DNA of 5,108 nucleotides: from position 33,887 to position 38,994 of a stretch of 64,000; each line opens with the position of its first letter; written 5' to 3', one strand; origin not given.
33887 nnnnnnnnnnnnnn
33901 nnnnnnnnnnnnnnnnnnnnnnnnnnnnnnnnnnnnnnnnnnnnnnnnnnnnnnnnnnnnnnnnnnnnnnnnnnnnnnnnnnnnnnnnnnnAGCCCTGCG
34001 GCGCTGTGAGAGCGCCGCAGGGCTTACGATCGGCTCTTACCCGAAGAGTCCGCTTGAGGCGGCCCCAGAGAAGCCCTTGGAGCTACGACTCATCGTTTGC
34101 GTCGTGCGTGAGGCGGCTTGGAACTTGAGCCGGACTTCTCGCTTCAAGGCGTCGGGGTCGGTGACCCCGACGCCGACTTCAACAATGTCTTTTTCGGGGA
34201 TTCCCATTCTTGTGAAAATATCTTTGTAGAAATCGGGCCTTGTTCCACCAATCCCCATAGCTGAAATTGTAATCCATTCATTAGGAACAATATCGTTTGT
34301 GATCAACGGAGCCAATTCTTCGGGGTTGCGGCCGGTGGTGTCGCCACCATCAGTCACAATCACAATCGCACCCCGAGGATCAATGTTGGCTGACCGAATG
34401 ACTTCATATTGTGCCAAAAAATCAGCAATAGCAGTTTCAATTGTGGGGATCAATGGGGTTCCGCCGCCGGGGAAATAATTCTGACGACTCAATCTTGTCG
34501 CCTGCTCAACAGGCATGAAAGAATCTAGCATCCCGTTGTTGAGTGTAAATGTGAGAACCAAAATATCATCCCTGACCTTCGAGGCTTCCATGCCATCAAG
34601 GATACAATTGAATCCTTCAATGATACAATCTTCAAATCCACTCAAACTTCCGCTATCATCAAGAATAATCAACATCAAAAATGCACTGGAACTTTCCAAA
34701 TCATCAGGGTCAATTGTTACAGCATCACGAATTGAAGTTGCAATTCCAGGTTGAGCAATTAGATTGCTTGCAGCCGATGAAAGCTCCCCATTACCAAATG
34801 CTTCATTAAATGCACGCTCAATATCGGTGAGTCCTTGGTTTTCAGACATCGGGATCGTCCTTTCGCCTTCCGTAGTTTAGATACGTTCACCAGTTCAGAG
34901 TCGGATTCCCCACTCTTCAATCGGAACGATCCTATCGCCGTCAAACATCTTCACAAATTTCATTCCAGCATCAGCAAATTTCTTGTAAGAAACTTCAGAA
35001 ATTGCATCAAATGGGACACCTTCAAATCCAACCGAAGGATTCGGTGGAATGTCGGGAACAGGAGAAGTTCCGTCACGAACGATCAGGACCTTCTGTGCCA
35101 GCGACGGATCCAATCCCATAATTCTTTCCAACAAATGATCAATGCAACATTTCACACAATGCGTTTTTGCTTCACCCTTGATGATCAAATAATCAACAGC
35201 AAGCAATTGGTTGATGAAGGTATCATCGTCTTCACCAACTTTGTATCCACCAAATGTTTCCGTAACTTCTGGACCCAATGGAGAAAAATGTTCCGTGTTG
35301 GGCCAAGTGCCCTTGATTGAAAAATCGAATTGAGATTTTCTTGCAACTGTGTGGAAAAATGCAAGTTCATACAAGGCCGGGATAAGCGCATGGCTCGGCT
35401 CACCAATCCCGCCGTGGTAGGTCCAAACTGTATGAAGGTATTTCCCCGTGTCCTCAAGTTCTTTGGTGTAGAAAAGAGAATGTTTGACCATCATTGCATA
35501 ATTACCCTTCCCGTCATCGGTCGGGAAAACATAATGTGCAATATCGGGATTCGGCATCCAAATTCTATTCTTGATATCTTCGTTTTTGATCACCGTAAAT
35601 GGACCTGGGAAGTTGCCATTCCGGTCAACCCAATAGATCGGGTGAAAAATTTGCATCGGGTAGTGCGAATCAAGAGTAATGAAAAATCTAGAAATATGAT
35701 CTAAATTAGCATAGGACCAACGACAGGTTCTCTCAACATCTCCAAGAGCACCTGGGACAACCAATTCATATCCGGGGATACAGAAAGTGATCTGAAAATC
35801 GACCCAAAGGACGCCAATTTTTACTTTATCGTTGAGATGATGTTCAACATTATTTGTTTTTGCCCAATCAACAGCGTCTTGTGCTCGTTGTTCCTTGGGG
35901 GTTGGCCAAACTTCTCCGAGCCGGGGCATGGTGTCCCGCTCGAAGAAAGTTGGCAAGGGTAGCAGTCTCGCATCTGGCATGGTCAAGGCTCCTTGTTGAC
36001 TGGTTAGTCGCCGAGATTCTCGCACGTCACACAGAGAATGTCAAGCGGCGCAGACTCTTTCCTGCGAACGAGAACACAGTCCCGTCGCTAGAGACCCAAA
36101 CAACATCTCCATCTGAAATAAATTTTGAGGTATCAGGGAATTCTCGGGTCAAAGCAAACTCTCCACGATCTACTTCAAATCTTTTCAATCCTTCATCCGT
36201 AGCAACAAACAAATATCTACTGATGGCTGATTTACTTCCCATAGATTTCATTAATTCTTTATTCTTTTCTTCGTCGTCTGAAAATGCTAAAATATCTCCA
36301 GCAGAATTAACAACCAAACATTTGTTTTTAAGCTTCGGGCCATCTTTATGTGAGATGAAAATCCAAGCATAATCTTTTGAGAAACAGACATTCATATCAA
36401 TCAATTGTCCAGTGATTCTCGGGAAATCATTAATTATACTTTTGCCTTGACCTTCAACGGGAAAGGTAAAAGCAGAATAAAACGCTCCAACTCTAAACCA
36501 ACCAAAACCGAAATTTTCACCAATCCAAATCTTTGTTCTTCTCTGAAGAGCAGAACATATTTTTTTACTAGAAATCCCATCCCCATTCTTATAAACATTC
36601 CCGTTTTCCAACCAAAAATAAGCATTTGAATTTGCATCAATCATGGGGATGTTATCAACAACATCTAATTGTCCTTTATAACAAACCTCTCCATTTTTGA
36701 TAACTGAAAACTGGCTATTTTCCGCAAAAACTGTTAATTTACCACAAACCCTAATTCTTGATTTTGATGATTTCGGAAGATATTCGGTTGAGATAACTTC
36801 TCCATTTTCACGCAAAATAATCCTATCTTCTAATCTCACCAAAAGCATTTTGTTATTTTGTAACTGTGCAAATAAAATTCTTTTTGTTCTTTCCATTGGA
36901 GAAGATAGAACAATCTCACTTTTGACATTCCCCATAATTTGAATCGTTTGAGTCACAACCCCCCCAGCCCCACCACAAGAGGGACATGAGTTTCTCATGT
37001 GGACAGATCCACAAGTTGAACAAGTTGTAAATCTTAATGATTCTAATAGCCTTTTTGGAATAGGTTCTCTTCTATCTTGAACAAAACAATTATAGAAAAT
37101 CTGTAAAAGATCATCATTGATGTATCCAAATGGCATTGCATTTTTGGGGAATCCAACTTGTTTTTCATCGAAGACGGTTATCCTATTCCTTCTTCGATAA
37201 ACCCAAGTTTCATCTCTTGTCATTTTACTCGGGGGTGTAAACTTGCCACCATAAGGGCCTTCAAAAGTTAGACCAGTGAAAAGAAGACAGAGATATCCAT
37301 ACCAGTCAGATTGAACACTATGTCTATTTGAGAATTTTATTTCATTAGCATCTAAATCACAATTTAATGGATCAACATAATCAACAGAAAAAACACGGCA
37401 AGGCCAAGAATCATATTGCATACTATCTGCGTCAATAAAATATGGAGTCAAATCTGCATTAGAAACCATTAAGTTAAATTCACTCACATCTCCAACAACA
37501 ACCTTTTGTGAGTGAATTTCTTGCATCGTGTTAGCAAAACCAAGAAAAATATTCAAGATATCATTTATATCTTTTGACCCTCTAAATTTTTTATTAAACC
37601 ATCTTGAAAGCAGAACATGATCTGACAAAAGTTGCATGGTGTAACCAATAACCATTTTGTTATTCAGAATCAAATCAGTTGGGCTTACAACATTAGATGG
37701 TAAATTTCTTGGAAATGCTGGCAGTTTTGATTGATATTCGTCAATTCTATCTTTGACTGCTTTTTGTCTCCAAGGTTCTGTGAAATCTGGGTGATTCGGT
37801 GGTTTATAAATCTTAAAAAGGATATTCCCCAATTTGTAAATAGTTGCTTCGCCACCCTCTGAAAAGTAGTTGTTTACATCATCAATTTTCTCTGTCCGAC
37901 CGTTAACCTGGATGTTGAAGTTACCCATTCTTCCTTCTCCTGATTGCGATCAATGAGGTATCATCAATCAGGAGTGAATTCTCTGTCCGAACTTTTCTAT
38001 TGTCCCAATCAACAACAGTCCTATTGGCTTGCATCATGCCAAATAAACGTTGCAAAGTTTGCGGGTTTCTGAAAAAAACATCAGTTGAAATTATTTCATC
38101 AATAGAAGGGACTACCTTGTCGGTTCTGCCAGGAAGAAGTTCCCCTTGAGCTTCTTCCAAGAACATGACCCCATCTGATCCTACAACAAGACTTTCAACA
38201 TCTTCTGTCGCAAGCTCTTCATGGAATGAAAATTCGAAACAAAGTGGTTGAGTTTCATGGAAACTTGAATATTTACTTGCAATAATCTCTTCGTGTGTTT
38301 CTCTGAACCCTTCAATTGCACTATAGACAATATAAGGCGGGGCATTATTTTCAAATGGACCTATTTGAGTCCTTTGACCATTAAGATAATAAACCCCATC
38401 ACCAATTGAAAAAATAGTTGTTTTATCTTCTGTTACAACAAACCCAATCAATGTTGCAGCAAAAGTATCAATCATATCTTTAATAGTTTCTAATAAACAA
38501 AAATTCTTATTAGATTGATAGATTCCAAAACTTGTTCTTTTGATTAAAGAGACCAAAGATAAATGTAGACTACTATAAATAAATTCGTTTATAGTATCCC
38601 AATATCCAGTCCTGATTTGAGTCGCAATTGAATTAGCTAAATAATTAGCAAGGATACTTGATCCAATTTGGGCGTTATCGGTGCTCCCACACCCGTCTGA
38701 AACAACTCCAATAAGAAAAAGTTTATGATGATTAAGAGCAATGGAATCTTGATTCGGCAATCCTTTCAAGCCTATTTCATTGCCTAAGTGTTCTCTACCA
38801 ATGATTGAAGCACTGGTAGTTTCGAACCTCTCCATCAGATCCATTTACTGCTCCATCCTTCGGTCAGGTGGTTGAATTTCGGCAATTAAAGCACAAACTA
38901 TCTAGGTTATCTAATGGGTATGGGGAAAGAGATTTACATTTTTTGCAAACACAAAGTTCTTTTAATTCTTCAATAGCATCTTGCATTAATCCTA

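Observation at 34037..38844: vWA - kinase - PP2C phospho-signalling triad (TerY-P-like) inside a phage operon, followed by Zn-ribbon and acidic-repeat proteins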

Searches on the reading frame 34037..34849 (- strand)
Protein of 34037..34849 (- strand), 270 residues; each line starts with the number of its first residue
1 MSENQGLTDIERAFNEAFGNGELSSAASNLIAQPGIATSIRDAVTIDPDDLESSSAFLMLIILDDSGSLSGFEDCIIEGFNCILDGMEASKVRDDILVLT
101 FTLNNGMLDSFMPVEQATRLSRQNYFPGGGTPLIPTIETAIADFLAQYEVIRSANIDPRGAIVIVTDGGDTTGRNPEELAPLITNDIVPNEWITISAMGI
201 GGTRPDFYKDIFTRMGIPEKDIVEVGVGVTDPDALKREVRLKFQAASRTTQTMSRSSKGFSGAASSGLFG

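Call 3: search_protein_families(library=pfam, proteins=[window:34037-34849:-], max_evalue=0.1)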
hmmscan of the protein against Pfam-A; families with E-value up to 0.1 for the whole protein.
window:34037-34849:- (270 aa): 0 families

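Call 4: search_protein_families(library=phrogs, proteins=[window:34037-34849:-], max_evalue=0.01)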
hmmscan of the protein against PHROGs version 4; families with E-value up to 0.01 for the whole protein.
window:34037-34849:- (270 aa): 1 family
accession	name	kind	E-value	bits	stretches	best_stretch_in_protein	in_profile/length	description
phrog_7371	-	unknown function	3.2e-07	31.2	1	56-174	6-114/204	-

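Call 5: search_protein_families(library=ncbifam, proteins=[window:34037-34849:-], max_evalue=0.1)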
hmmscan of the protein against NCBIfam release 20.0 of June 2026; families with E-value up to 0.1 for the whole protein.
window:34037-34849:- (270 aa): 0 families

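Call 6: search_protein_families(library=padloc, proteins=[window:34037-34849:-], max_evalue=0.1)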
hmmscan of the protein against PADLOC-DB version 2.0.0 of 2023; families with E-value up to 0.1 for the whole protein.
window:34037-34849:- (270 aa): 0 families

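Call 21: search_solved_structures(query=window:34037-34849:-, max_evalue=10, show_alignments=3)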
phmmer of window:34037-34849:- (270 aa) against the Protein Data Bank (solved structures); distinct sequences matched with E-value up to 10: 0.

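Call 24: find_homologous_proteins(query=window:34037-34849:-, max_evalue=0.001)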
Query window:34037-34849:- (270 aa): 1 proteins with E <= 0.001 among 1469 candidates.
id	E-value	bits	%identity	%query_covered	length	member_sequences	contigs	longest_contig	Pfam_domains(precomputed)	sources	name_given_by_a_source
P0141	2.0e-171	586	100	100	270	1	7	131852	-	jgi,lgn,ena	-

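Call 37: search_solved_structures(query=A2, max_evalue=1, show_alignments=2)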
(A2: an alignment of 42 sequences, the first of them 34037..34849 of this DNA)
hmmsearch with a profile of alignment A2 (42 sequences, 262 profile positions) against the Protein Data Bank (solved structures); distinct sequences matched with E-value up to 1: 20.
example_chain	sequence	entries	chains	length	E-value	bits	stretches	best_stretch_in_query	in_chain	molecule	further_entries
4a0q_A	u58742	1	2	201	0.022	17.4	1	54-199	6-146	INTEGRIN ALPHA-1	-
1pt6_A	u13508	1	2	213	0.034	16.8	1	134-199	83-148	Integrin alpha-1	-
1qc5_A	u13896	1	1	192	0.036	16.7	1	134-199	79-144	PROTEIN (ALPHA1 BETA1 INTEGRIN)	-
1qcy_A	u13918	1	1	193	0.04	16.6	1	134-199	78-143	I-DOMAIN OF INTEGRIN ALPHA1BETA1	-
2m32_A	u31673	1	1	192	0.23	14.1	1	134-199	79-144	Integrin alpha-1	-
5hgj_A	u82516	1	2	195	0.28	13.8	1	134-199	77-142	Integrin alpha-1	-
6bxf_A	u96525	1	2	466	0.29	13.8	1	42-178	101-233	Chimera protein of Integrin beta-3 and Integrin alpha-L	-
6bxb_A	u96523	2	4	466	0.29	13.8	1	42-178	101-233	Chimera protein of Integrin beta-3 and Integrin alpha-L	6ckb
1dgq_A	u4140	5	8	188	0.36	13.4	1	55-181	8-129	LEUKOCYTE FUNCTION ASSOCIATED ANTIGEN-1 | Integrin alpha-L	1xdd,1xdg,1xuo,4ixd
3e2m_A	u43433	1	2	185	0.42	13.2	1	56-181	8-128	Integrin alpha-L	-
1t0p_A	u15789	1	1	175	0.44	13.1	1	57-181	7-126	Integrin alpha-L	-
3bn3_A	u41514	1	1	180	0.48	13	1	57-181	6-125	Integrin alpha-L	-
3f74_A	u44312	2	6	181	0.48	13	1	57-181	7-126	Integrin alpha-L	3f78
3tcx_B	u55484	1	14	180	0.48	13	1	57-181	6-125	Integrin alpha-L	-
6bxj_A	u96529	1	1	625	0.49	13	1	42-178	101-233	Chimera protein of Integrin beta-3 and Integrin alpha-L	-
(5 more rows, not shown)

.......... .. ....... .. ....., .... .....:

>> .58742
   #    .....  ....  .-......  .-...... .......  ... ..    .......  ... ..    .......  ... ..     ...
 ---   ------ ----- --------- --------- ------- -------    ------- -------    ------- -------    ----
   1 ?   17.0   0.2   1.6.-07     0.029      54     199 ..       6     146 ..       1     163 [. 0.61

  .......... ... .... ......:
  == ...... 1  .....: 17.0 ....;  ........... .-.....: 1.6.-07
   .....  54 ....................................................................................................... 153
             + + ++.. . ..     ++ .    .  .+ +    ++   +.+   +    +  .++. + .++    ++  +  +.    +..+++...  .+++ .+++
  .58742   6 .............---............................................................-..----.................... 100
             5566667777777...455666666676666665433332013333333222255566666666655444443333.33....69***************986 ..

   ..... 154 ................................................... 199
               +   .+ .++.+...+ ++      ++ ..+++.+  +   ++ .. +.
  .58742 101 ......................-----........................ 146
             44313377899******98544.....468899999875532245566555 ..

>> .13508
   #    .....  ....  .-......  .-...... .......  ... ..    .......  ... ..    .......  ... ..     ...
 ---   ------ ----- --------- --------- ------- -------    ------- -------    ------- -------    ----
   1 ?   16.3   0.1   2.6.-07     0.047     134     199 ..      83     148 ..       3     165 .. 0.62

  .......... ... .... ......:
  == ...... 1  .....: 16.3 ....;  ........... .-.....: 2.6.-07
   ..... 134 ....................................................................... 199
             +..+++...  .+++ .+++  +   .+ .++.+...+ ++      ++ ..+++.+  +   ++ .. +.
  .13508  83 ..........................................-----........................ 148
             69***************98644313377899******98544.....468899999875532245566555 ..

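Call 38: search_protein_families(library=pfam, alignment_id=A2, max_evalue=0.01)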
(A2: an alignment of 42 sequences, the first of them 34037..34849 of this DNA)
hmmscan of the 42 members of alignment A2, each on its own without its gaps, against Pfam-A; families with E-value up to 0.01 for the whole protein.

A. member 1, window:34037-34849:- (270 aa): 0 families

B. families by the number of members that match (of 42 scanned): 3 families
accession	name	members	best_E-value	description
PF00092.34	VWA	3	5.9e-05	von Willebrand factor type A domain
PF00994.29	MoCF_biosynth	1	0.0026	Probable molybdopterin binding domain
PF00270.35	DEAD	1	0.0089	DEAD/DEAH box helicase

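Call 85: search_protein_families(library=padloc, alignment_id=A2, max_evalue=0.01)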
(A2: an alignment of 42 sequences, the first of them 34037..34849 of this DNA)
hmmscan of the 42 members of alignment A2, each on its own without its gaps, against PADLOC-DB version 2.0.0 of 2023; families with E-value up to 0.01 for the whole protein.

A. member 1, window:34037-34849:- (270 aa): 0 families

B. families by the number of members that match (of 42 scanned): 0 families

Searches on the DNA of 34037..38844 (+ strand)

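Call 7: search_dna_similar(query=window:34037-38844:+, collection=phages, mode=distant, max_rows=20)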
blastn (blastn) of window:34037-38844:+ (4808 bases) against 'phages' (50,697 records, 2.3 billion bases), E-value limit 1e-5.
No match.
